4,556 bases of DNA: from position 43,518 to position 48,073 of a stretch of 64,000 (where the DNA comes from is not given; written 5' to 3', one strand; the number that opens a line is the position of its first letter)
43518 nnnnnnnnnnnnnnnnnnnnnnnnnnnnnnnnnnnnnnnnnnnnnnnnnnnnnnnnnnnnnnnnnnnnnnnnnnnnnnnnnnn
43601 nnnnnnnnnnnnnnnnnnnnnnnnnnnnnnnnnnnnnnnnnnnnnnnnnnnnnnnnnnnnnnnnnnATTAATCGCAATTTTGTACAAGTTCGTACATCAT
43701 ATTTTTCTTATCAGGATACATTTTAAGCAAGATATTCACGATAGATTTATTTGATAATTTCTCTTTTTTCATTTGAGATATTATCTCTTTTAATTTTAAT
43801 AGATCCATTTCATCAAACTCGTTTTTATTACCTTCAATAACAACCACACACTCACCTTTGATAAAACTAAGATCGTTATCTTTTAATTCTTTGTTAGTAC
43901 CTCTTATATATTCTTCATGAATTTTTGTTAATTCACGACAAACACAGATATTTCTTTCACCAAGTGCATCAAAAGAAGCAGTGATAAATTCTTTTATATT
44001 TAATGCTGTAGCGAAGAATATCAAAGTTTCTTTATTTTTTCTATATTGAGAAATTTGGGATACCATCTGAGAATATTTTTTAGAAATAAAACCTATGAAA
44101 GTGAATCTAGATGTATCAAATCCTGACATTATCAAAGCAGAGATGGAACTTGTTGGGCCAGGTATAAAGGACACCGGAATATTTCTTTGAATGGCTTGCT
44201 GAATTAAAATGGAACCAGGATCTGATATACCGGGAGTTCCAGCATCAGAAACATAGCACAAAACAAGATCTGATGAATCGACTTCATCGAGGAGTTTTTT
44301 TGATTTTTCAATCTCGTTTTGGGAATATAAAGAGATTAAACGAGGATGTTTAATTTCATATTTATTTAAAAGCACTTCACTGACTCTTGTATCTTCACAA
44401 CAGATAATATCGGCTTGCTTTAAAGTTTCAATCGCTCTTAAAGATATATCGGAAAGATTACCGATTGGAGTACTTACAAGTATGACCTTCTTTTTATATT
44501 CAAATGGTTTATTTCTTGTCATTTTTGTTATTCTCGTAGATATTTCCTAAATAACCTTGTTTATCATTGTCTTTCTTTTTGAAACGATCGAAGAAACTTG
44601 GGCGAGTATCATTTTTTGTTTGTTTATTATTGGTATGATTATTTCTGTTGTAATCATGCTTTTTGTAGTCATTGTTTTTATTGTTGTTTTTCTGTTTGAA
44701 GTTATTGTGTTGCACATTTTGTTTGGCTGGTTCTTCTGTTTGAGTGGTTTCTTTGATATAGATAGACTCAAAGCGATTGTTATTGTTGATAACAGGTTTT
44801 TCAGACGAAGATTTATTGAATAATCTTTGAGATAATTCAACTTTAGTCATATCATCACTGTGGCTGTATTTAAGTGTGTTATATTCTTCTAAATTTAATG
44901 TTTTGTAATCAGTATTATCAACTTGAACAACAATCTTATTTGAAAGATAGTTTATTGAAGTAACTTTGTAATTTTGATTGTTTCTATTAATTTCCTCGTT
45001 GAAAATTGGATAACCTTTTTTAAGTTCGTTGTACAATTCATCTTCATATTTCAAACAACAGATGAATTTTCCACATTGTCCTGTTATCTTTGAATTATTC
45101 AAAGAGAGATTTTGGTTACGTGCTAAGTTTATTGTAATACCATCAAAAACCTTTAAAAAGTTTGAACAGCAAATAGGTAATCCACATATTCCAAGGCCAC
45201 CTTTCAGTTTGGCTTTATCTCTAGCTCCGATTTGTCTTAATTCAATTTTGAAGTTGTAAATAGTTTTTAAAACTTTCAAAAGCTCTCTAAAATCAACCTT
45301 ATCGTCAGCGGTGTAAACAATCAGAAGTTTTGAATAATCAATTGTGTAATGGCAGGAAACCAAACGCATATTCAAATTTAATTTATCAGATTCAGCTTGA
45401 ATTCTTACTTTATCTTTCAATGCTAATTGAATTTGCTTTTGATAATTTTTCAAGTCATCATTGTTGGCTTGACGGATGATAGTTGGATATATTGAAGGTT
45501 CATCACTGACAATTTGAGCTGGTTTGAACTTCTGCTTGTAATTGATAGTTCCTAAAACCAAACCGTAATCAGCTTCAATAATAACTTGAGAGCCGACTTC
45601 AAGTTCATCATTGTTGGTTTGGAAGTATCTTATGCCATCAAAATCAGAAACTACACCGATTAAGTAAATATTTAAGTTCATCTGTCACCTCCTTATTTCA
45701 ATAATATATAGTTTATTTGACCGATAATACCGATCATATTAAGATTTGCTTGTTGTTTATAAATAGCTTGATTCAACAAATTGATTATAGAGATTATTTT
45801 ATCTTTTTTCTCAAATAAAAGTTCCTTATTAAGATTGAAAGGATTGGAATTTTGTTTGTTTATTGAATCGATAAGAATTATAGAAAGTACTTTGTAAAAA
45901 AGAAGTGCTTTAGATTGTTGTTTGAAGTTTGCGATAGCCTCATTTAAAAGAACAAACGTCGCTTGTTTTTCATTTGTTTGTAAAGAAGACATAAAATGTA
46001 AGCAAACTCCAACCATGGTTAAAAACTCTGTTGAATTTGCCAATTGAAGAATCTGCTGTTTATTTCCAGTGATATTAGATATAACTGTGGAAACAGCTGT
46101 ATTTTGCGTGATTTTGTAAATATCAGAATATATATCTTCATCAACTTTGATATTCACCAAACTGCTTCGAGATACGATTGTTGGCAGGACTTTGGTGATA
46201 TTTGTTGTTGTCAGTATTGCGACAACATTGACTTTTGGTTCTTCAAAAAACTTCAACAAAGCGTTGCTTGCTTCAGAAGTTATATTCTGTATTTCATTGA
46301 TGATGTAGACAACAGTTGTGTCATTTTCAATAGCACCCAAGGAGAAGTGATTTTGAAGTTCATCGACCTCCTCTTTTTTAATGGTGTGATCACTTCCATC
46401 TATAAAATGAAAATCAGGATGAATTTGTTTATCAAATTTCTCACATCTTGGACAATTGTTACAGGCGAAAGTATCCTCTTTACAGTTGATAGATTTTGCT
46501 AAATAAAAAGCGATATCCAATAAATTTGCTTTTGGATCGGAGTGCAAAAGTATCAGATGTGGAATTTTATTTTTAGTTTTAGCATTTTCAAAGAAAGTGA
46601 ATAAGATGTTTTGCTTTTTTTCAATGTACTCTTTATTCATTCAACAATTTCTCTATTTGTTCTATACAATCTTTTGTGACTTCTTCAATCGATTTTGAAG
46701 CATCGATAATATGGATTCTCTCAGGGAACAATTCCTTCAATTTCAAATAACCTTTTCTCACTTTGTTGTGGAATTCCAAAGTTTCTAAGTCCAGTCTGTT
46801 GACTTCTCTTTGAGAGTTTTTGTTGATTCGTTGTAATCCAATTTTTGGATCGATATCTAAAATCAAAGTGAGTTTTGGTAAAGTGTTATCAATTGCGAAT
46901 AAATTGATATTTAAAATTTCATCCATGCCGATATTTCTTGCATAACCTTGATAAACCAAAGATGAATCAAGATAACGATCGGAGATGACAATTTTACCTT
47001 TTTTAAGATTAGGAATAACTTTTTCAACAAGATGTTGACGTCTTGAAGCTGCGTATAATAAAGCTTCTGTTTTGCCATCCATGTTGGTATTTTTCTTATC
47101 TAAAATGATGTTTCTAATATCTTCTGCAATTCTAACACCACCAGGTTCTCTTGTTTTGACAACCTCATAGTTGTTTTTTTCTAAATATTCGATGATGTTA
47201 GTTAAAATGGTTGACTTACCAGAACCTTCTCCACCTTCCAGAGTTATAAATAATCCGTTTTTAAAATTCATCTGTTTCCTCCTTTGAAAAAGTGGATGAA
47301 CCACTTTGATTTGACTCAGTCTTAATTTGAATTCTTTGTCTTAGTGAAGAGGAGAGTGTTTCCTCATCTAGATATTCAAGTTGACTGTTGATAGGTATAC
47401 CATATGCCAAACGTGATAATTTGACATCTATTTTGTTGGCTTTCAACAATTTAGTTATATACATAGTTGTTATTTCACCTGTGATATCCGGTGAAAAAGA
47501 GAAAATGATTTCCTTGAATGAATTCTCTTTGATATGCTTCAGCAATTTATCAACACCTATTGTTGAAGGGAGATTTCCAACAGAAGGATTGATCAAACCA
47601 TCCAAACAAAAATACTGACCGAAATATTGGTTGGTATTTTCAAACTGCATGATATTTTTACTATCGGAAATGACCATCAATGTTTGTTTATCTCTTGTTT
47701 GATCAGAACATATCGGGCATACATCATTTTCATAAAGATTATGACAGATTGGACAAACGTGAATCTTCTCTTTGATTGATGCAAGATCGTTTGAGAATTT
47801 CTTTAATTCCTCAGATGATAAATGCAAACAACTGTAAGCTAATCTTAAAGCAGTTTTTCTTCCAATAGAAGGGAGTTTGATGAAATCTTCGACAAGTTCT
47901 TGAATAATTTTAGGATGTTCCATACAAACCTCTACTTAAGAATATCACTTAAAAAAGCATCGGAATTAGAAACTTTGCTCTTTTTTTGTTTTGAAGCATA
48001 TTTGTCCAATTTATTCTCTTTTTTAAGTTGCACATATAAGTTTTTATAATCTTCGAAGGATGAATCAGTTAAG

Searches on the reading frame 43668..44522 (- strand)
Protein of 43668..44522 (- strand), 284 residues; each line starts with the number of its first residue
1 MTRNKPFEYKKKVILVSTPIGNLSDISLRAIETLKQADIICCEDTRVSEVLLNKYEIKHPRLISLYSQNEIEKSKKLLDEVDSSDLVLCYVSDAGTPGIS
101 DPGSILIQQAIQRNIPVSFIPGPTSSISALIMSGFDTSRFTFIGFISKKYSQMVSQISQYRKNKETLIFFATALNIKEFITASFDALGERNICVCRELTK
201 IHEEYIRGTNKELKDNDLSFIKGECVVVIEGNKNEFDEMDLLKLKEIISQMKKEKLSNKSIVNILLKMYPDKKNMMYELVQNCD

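Call 5: search_protein_families(library=pfam, proteins=[window:43668-44522:-])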
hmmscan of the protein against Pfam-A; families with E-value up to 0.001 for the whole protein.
window:43668-44522:- (284 aa): 1 family
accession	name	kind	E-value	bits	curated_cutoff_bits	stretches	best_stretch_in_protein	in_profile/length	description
PF00590.25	TP_methylase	-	2e-24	87.1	27.8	1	12-213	1-211/212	Tetrapyrrole (Corrin/Porphyrin) Methylases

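Call 6: search_protein_families(library=ncbifam, proteins=[window:43668-44522:-])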
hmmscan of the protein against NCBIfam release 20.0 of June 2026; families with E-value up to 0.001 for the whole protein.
window:43668-44522:- (284 aa): 6 families
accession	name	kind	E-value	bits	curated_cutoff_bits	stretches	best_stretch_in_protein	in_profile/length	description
TIGR00096.1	TIGR00096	equivalog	5.6e-64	216.2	167.9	1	15-280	4-271/275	16S rRNA (cytidine(1402)-2'-O)-methyltransferase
NF011570.0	PRK14994.1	equivalog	1.3e-41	142.8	502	1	11-278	12-279/287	16S rRNA (cytidine(1402)-2'-O)-methyltransferase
NF004790.0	PRK06136.1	subfamily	4.8e-05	23.1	198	1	11-231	4-234/250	uroporphyrinogen-III C-methyltransferase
TIGR01469.1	cobA_cysG_Cterm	equivalog_domain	0.0001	22.1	185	0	12-229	2-230/238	uroporphyrinogen-III C-methyltransferase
TIGR00522.1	dph5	equivalog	0.00011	21.6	114.3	1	22-170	11-164/258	diphthine synthase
TIGR02467.1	CbiE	equivalog_domain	0.00039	19.9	92.9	1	21-216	7-194/204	precorrin-6y C5,15-methyltransferase (decarboxylating) subunit CbiE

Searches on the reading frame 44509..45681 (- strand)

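Call 5: search_protein_families(library=pfam, proteins=[window:44509-45681:-])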
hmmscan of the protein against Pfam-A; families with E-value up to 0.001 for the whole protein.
window:44509-45681:- (390 aa): 1 family
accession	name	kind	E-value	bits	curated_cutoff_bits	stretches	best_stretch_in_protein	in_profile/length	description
PF04468.17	PSP1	-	4.1e-22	78.8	27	1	67-151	2-86/86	PSP1 C-terminal conserved region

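Call 6: search_protein_families(library=ncbifam, proteins=[window:44509-45681:-])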
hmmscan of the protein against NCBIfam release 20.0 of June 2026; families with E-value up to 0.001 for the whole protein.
window:44509-45681:- (390 aa): 1 family
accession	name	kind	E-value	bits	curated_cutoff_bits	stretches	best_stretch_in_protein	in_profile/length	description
NF041131.1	RicT_YaaT_fam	subfamily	1.8e-68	230.2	70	1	32-245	2-212/213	regulatory iron-sulfur-containing complex subunit RicT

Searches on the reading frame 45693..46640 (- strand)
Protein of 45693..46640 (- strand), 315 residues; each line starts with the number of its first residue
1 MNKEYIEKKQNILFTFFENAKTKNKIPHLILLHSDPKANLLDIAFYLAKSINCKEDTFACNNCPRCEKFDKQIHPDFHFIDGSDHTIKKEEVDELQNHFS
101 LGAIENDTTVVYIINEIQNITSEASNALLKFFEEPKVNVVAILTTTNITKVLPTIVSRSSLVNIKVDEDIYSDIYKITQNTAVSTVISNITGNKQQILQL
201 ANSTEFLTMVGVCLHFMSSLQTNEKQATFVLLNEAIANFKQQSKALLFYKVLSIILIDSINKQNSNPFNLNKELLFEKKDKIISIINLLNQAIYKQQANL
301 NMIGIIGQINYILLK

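Call 7: search_protein_families(library=ncbifam, proteins=[window:45693-46640:-], max_evalue=0.00001)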
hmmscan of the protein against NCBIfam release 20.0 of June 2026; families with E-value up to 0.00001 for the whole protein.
window:45693-46640:- (315 aa): 53 families (the best 25 are shown)
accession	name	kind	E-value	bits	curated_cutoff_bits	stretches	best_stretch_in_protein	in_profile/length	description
NF005972.1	PRK08058.1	equivalog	3.5e-45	154.6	340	1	3-284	3-296/328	DNA polymerase III subunit delta'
TIGR00678.1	holB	equivalog_domain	1e-37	129.6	180.6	1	16-169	3-157/188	DNA polymerase III subunit delta'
NF005581.0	PRK07276.1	equivalog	1e-31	110.6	263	1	6-265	3-261/291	DNA polymerase III subunit delta'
NF011523.0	PRK14962.1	equivalog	1.8e-23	83.1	576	1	10-182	19-193/474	DNA polymerase III subunits gamma and tau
TIGR02397.1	dnaX_nterm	equivalog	2.7e-23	82.8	250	1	10-182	19-193/355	DNA polymerase III subunit gamma/tau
NF004310.0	PRK05707.1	equivalog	2.7e-22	79.6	280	1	18-160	13-158/328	DNA polymerase III subunit delta'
NF005515.0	PRK07132.1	equivalog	5.8e-22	78.5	204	1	10-282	3-261/301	DNA polymerase III subunit delta'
NF004488.0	PRK05818.1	equivalog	1.4e-21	77.4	218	1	46-279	27-250/261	DNA polymerase III subunit delta'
NF011514.0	PRK14953.1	equivalog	1.2e-20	73.9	536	1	10-183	21-196/488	DNA polymerase III subunits gamma and tau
NF004046.1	PRK05563.1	equivalog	1.6e-20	73.6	400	1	43-183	53-195/567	DNA polymerase III subunit gamma/tau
NF005362.0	PRK06871.1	equivalog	4.2e-19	68.9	456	1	24-169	22-169/327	DNA polymerase III subunit delta'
NF005408.0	PRK06964.1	equivalog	4.9e-19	68.9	483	2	85-166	110-190/342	DNA polymerase III subunit delta'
NF011524.0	PRK14963.1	equivalog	2.2e-18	66.7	601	1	46-159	55-167/647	DNA polymerase III subunits gamma and tau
NF011512.0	PRK14950.1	equivalog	7.9e-18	64.9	593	1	42-159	53-171/585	DNA polymerase III subunits gamma and tau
NF004759.0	PRK06090.1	equivalog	1.7e-17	63.8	457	1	21-164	19-164/319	DNA polymerase III subunit delta'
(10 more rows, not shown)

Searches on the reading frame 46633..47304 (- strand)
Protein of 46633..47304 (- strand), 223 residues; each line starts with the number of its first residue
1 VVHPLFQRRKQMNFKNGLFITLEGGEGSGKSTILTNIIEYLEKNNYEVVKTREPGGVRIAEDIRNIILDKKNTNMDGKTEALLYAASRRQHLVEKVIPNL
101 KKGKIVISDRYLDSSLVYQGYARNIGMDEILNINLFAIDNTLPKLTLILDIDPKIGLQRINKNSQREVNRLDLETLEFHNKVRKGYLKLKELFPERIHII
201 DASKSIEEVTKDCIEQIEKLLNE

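Call 7: search_protein_families(library=ncbifam, proteins=[window:46633-47304:-], max_evalue=0.00001)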
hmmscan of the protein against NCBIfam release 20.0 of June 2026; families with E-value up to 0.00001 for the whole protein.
window:46633-47304:- (223 aa): 2 families
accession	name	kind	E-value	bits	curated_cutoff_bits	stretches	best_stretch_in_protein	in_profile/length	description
TIGR00041.1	DTMP_kinase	equivalog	1.3e-60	204.4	83.25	1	15-212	2-195/196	dTMP kinase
NF005923.0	PRK07933.1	equivalog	3e-08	33.3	193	1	19-171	2-161/213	dTMP kinase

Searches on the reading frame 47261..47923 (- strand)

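Call 7: search_protein_families(library=ncbifam, proteins=[window:47261-47923:-], max_evalue=0.00001)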
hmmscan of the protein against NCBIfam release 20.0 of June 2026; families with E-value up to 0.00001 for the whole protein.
window:47261-47923:- (220 aa): 1 family
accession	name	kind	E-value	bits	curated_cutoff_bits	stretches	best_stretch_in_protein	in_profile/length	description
TIGR00615.1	recR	equivalog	2.7e-56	190.1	162.55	1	3-197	3-195/196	recombination mediator RecR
